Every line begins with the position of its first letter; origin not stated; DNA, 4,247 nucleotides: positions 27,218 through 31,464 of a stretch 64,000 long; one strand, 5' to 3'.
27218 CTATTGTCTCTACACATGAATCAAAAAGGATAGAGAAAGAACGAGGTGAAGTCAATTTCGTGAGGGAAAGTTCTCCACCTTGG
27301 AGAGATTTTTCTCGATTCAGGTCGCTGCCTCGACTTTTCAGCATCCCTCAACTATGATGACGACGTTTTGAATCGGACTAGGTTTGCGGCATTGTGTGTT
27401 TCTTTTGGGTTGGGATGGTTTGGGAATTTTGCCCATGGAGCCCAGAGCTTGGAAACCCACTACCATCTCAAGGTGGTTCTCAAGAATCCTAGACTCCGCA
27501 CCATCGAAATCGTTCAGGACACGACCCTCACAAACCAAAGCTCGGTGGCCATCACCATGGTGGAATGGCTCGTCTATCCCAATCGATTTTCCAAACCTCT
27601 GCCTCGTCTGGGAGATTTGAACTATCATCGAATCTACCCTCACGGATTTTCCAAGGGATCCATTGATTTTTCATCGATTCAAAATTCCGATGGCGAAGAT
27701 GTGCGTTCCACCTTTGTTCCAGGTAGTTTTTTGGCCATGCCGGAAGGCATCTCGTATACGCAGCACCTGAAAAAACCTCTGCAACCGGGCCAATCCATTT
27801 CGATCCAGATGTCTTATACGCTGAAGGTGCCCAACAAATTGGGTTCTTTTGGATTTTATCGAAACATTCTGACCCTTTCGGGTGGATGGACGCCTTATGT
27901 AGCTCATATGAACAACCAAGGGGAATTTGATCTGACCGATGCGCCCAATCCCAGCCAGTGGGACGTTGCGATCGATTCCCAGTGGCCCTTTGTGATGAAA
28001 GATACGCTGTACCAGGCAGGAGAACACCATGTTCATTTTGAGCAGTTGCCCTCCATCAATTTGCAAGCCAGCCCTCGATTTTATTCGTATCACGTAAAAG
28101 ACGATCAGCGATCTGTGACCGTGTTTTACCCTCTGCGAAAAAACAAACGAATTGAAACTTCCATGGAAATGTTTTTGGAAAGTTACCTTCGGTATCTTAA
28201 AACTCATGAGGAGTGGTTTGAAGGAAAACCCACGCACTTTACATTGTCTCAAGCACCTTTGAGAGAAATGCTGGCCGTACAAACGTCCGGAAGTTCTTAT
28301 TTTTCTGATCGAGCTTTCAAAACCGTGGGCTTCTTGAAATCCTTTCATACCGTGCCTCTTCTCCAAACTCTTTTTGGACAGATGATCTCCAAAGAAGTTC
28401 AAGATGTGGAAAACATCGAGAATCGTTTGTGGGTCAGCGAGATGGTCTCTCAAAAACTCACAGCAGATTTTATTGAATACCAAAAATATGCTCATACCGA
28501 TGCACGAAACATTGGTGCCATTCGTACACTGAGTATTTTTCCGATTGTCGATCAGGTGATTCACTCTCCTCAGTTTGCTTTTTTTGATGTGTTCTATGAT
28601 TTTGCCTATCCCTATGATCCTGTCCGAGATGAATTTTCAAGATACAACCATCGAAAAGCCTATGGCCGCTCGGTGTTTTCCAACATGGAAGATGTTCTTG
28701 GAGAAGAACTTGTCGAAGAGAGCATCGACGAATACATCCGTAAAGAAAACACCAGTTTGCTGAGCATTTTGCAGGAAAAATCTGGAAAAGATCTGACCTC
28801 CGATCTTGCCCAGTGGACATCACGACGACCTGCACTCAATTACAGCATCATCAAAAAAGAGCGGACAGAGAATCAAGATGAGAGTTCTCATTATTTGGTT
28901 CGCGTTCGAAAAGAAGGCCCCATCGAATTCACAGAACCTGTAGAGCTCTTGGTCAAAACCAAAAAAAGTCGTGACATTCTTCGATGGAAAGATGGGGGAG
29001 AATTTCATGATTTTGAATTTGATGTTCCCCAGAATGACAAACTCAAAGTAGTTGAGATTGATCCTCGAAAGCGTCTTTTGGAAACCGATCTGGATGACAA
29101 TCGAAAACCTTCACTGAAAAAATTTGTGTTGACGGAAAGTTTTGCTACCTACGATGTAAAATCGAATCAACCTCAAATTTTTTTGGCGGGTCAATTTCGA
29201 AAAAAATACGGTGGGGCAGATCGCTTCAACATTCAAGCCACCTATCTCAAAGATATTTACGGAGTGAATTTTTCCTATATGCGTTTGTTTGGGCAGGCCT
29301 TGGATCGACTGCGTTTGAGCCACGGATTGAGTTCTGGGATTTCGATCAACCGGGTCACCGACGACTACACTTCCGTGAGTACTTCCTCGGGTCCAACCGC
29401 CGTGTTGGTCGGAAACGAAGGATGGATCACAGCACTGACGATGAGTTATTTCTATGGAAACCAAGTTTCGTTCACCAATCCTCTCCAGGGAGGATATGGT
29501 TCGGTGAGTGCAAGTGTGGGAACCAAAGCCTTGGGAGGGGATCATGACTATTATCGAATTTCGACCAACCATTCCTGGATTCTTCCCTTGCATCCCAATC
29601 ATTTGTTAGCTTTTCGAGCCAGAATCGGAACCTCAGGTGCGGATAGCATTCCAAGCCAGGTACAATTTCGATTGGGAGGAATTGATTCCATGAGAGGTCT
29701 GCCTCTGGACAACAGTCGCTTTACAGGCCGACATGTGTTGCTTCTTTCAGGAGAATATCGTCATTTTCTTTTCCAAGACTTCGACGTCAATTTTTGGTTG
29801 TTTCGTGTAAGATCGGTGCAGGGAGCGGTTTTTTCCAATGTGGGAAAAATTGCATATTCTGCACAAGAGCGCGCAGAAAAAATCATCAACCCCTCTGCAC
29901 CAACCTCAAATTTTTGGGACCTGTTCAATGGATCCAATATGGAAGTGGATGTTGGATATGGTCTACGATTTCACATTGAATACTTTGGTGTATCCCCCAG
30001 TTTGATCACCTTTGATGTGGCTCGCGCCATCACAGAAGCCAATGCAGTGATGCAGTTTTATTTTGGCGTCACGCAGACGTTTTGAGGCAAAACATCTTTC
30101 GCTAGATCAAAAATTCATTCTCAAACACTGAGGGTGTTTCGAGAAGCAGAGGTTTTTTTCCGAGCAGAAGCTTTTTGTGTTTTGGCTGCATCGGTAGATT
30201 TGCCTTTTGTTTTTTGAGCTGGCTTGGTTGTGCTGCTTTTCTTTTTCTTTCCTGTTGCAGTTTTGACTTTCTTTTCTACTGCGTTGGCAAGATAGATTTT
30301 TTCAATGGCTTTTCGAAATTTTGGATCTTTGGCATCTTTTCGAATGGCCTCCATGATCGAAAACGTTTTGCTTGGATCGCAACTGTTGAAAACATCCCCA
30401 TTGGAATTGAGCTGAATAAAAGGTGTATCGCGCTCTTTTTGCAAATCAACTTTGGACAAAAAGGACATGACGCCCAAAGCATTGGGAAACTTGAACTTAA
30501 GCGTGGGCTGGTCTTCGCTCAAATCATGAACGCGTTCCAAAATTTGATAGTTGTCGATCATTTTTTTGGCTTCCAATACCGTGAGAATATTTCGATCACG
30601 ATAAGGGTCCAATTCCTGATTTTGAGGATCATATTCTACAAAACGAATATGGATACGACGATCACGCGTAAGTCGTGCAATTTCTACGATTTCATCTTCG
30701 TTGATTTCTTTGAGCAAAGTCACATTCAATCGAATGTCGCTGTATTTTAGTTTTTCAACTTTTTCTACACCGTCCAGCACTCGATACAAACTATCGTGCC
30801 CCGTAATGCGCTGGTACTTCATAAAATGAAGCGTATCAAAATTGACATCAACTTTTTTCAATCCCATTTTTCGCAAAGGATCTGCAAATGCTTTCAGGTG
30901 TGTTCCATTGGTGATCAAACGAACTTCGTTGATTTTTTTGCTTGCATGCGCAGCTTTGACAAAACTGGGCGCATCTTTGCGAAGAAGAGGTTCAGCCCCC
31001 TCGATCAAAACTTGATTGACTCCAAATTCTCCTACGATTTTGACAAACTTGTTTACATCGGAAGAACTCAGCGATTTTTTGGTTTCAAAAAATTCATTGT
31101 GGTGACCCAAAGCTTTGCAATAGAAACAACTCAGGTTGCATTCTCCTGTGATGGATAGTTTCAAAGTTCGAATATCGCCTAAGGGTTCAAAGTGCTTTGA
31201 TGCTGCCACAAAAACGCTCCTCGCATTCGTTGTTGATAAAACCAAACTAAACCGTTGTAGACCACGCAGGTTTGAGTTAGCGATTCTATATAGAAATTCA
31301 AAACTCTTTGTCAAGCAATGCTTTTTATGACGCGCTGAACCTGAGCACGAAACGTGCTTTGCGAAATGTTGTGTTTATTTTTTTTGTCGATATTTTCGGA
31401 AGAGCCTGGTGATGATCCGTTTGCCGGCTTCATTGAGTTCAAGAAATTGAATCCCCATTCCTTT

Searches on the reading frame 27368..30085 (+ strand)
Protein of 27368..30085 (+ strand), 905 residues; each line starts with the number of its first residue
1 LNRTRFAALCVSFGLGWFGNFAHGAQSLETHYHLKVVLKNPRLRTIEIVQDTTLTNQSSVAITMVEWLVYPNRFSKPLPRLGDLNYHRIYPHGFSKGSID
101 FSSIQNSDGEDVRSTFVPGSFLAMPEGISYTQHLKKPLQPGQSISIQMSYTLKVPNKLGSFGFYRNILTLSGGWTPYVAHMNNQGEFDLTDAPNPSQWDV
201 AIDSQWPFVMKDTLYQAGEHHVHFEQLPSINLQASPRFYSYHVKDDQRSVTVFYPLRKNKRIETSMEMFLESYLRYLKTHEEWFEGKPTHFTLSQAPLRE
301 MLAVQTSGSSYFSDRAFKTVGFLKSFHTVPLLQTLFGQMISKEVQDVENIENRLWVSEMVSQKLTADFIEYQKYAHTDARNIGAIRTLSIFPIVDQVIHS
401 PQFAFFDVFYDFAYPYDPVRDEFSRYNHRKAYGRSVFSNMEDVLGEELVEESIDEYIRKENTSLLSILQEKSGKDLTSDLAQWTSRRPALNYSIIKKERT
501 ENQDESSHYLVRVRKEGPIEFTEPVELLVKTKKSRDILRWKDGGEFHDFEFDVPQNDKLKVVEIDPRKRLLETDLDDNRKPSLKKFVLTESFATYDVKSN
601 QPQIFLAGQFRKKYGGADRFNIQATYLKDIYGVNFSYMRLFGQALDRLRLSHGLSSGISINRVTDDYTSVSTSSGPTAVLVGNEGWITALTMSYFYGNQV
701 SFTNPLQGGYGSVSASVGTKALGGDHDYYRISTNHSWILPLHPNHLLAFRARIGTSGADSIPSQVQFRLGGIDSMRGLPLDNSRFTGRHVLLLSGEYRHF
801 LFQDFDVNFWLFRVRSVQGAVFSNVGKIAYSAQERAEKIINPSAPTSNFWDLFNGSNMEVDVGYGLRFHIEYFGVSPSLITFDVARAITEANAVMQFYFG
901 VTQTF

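Call 63: search_protein_families(library=pfam, max_evalue=0.000001, proteins=[window:27368-30085:+])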
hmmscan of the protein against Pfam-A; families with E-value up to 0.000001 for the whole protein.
window:27368-30085:+ (905 aa): 1 family
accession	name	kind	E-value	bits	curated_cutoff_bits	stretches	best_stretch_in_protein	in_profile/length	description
PF01103.29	Omp85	-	1.5e-10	41.5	24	1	658-905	84-325/325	Omp85 superfamily domain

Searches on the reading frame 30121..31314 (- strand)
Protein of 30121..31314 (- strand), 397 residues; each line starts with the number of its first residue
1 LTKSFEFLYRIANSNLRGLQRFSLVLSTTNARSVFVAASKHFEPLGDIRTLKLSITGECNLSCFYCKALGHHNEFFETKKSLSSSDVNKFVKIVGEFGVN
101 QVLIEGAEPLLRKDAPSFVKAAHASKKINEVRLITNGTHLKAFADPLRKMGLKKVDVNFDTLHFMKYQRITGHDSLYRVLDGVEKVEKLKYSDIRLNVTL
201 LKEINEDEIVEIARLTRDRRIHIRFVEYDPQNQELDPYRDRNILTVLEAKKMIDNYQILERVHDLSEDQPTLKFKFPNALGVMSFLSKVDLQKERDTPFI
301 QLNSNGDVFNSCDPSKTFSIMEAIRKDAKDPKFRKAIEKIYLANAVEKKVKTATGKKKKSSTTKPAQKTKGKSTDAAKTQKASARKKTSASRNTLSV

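Call 63: search_protein_families(library=pfam, max_evalue=0.000001, proteins=[window:30121-31314:-])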
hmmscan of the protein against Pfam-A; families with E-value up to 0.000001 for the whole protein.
window:30121-31314:- (397 aa): 1 family
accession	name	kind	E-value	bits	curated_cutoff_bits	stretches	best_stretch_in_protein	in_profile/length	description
PF04055.27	Radical_SAM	-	3e-22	80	29.5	1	54-215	2-165/166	Radical SAM superfamily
